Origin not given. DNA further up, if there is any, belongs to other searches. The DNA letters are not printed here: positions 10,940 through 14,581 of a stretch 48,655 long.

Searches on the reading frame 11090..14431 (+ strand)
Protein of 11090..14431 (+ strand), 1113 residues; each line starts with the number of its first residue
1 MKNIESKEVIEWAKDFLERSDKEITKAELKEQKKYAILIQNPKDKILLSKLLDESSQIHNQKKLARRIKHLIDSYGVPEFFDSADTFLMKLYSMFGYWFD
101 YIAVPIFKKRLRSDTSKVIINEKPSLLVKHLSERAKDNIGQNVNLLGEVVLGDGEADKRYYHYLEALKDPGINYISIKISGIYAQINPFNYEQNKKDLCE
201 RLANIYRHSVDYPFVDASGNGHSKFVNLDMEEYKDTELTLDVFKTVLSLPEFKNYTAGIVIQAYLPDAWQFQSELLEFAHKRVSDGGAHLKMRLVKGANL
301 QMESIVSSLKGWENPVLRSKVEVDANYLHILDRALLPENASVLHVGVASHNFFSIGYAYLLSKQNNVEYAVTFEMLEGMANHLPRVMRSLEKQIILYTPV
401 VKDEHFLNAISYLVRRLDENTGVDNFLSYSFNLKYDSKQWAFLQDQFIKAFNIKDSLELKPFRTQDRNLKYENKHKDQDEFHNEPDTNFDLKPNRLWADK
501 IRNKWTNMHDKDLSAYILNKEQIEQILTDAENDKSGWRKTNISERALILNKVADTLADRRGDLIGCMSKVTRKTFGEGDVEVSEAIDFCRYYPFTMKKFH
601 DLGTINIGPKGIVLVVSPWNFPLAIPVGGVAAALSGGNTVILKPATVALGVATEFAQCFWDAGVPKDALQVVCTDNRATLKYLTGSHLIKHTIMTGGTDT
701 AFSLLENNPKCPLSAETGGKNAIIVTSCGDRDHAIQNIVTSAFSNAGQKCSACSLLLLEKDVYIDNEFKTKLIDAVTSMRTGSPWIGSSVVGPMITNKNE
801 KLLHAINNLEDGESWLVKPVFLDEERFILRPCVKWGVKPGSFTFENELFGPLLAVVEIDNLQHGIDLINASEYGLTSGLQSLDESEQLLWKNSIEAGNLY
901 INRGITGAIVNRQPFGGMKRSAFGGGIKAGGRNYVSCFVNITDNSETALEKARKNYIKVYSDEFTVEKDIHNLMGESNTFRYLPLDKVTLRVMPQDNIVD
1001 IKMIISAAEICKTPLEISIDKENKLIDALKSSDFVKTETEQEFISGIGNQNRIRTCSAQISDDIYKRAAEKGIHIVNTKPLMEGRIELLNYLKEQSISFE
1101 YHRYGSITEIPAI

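Call 73: search_protein_families(library=pfam, proteins=[window:11090-14431:+], max_evalue=0.00001)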
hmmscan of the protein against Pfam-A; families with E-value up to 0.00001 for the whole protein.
window:11090-14431:+ (1113 aa): 2 families
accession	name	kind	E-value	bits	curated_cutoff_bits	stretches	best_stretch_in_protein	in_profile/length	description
PF00171.27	Aldedh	-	3.1e-97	326.5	23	1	518-941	26-458/461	Aldehyde dehydrogenase family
PF01619.24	Pro_dh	-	6.9e-56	190.3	27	1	128-428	2-277/278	Proline dehydrogenase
